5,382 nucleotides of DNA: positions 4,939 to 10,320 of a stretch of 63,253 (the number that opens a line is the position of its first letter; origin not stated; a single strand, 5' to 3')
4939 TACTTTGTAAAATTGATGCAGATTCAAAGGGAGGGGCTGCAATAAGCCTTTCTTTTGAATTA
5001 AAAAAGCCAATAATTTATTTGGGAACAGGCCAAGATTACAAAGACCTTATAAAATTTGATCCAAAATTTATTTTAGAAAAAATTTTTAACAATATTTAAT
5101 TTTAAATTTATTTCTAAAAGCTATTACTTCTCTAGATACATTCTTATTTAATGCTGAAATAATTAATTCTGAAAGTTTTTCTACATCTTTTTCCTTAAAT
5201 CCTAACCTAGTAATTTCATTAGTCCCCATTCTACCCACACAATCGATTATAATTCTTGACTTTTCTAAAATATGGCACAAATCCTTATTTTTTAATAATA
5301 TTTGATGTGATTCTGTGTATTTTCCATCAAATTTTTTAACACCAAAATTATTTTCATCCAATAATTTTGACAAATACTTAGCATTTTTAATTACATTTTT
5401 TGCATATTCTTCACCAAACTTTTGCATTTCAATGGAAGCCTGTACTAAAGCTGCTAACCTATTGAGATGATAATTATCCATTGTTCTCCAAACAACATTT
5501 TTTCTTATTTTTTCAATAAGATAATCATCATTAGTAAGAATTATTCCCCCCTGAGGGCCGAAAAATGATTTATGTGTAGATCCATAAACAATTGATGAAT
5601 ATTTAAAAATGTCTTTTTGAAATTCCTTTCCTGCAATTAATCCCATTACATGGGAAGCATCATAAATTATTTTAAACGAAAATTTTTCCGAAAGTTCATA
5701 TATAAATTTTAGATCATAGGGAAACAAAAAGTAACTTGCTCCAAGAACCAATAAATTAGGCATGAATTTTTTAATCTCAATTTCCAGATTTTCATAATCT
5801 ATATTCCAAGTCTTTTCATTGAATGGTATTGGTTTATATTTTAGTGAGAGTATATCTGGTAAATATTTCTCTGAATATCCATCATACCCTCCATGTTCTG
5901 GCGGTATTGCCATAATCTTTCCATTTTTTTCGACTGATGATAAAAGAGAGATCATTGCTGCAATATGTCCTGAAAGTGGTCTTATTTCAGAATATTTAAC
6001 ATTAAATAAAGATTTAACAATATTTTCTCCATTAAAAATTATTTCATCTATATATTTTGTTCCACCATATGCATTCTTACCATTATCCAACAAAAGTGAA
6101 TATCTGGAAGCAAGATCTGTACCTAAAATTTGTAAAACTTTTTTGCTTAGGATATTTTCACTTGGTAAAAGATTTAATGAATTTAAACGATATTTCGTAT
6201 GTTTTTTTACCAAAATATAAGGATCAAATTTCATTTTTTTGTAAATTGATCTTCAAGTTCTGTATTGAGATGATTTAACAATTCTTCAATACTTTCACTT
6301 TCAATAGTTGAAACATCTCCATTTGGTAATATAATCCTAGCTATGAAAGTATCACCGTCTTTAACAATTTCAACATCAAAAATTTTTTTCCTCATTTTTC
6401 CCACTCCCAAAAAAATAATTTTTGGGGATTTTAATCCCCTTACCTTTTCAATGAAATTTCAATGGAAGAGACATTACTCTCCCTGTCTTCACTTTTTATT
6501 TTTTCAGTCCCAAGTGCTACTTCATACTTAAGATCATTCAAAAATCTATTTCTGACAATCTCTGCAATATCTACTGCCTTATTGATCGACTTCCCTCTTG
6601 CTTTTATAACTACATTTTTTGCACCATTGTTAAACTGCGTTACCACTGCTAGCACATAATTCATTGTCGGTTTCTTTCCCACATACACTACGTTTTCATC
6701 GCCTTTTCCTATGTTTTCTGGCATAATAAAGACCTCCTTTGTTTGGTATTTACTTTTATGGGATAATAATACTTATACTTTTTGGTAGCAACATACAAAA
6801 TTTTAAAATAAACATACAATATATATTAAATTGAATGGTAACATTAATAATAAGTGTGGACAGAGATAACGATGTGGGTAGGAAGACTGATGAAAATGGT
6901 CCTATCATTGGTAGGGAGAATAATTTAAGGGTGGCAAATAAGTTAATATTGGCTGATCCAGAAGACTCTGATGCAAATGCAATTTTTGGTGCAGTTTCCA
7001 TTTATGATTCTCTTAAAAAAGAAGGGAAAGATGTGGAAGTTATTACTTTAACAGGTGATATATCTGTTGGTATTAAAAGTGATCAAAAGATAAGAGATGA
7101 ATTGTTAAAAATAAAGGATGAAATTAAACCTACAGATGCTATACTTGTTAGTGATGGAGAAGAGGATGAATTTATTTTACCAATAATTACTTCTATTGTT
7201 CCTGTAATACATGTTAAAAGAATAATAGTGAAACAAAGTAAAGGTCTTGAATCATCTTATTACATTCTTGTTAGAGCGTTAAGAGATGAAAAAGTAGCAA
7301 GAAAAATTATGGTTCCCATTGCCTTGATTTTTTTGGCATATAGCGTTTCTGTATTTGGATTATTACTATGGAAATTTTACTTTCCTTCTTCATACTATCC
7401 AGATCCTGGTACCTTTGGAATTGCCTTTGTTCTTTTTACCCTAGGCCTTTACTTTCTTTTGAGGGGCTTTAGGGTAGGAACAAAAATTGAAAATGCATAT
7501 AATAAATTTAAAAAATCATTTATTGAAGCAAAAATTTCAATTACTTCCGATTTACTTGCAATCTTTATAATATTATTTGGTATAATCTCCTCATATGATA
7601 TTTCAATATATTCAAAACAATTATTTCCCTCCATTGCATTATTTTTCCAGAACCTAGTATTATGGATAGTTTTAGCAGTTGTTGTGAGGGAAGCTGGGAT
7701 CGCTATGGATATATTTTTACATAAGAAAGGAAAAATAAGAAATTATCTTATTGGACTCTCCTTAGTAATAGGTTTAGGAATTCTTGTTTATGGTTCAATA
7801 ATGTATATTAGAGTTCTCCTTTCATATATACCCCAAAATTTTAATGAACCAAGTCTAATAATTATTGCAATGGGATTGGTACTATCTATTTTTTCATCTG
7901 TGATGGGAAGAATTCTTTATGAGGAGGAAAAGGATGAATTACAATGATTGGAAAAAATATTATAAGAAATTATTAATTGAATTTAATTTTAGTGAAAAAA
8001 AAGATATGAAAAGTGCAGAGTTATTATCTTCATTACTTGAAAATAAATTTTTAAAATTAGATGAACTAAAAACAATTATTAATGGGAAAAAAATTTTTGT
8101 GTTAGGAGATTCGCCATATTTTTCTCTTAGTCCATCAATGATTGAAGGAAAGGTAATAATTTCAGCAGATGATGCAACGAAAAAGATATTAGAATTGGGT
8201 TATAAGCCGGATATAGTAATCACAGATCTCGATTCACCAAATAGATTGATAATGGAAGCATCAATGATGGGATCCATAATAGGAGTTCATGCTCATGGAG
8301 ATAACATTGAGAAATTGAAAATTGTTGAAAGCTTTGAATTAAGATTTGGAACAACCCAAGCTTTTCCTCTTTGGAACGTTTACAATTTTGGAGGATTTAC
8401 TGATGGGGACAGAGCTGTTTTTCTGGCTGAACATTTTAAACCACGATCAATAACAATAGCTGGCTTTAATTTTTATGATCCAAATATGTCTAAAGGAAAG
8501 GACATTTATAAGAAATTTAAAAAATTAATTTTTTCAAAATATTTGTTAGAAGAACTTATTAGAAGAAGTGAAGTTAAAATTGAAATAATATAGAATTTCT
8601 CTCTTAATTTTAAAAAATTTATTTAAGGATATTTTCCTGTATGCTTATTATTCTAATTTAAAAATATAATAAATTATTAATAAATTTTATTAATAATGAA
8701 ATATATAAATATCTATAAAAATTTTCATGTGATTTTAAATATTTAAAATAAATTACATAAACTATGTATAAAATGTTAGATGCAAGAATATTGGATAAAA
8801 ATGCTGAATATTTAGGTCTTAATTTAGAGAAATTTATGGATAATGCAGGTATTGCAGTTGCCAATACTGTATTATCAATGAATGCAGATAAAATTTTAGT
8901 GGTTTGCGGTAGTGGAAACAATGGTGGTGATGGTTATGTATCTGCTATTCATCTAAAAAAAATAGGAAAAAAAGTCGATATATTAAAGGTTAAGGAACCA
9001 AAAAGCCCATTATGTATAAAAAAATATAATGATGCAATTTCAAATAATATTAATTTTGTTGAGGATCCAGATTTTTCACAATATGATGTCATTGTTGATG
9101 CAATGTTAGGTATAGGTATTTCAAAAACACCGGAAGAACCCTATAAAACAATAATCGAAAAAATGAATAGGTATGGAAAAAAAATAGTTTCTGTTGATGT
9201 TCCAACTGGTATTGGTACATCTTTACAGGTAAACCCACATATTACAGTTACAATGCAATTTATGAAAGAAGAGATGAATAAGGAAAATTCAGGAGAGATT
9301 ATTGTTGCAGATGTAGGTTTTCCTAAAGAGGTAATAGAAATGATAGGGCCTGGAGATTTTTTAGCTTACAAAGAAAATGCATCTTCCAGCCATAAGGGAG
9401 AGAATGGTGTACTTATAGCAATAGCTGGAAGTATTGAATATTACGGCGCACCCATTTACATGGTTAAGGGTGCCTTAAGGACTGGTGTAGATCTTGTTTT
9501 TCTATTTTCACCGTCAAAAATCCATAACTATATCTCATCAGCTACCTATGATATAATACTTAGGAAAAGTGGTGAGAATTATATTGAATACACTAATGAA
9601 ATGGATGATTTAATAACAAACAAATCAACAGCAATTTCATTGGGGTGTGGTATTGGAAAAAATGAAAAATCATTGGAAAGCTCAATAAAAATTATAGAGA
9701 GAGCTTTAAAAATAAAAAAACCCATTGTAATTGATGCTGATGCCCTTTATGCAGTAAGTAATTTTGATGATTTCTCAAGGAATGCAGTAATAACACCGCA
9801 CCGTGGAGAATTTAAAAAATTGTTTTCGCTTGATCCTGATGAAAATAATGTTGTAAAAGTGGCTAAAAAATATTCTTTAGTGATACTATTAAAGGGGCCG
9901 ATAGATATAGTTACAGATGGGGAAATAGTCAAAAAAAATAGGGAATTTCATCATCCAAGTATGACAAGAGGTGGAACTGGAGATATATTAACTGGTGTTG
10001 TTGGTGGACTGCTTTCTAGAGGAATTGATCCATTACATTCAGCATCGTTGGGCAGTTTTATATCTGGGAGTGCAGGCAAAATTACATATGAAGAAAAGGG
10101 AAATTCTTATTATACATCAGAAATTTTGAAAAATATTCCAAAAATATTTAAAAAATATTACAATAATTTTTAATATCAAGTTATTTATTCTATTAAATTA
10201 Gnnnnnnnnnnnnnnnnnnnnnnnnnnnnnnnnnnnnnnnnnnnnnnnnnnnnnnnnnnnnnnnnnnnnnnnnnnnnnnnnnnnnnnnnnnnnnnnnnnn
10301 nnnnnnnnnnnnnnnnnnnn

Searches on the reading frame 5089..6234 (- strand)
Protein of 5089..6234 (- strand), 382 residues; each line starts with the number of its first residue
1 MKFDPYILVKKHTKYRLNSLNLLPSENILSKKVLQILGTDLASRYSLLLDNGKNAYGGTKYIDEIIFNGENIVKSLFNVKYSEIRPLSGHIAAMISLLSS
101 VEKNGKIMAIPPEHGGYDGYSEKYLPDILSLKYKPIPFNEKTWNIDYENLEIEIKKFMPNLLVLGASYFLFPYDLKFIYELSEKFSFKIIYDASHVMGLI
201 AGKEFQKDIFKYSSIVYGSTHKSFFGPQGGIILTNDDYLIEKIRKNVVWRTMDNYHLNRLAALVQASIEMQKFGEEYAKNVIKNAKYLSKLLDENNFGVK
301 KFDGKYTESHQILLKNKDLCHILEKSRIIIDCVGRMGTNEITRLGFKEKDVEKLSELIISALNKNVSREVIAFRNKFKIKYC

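Call 10: search_protein_families(library=pfam, proteins=[window:5089-6234:-], max_evalue=0.001)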
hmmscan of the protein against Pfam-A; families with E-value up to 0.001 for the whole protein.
window:5089-6234:- (382 aa): 2 families
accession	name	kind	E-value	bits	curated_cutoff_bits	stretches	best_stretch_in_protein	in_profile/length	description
PF00464.25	SHMT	-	2.1e-39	135.7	27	1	8-316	11-337/399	Serine hydroxymethyltransferase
PF01041.23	DegT_DnrJ_EryC1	-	0.00011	22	19.8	1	133-245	86-197/360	DegT/DnrJ/EryC1/StrS aminotransferase family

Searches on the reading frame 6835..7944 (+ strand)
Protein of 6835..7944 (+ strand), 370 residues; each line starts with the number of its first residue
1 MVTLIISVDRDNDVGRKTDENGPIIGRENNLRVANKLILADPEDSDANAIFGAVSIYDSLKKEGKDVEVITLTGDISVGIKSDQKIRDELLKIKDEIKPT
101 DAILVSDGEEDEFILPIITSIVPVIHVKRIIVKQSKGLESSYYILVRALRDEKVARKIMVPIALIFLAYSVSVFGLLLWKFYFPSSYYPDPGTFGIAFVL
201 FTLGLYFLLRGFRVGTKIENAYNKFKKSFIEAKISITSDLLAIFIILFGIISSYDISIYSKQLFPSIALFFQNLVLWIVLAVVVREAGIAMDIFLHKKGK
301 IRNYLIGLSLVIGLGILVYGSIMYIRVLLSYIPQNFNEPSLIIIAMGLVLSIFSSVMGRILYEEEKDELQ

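Call 10: search_protein_families(library=pfam, proteins=[window:6835-7944:+], max_evalue=0.001)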
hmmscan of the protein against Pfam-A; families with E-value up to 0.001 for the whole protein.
window:6835-7944:+ (370 aa): 1 family
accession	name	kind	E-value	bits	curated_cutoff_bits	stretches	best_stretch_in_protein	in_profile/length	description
PF04123.18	DUF373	-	9.9e-96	321.5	28.3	1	3-349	2-332/335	Domain of unknown function (DUF373)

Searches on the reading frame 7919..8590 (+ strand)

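Call 10: search_protein_families(library=pfam, proteins=[window:7919-8590:+], max_evalue=0.001)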
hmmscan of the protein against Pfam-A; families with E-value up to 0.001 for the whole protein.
window:7919-8590:+ (224 aa): 1 family
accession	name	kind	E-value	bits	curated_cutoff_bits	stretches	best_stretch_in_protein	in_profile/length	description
PF01973.23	MptE-like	-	6.4e-18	65.5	34.6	1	46-185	14-166/171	6-hydroxymethylpterin diphosphokinase MptE-like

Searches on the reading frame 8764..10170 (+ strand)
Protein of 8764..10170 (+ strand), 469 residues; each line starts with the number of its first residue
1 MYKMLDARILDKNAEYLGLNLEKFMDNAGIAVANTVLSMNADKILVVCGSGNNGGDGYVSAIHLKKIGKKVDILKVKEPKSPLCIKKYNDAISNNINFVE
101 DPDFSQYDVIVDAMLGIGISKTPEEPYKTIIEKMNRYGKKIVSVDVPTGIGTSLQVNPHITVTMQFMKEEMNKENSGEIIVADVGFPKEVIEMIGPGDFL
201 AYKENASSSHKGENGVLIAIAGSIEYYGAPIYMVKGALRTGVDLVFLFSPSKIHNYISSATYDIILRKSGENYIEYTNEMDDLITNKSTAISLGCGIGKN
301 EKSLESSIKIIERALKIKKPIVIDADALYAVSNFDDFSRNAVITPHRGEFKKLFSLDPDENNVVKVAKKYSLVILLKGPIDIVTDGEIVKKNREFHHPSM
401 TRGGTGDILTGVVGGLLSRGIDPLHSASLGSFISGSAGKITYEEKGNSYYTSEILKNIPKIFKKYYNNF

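Call 10: search_protein_families(library=pfam, proteins=[window:8764-10170:+], max_evalue=0.001)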
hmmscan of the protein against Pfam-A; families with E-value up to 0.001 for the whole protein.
window:8764-10170:+ (469 aa): 3 families
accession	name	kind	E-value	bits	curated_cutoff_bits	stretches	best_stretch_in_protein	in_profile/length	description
PF01256.23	Carb_kinase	-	1.8e-40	139.4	27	1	219-459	3-241/242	NAD(P)H-hydrate dehydratase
PF03853.21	YjeF_N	-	2.9e-32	112.4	24.9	1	23-168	3-167/169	YjeF-related protein N-terminus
PF02110.20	HK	-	1e-05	25.5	27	1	362-461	143-244/247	Hydroxyethylthiazole kinase family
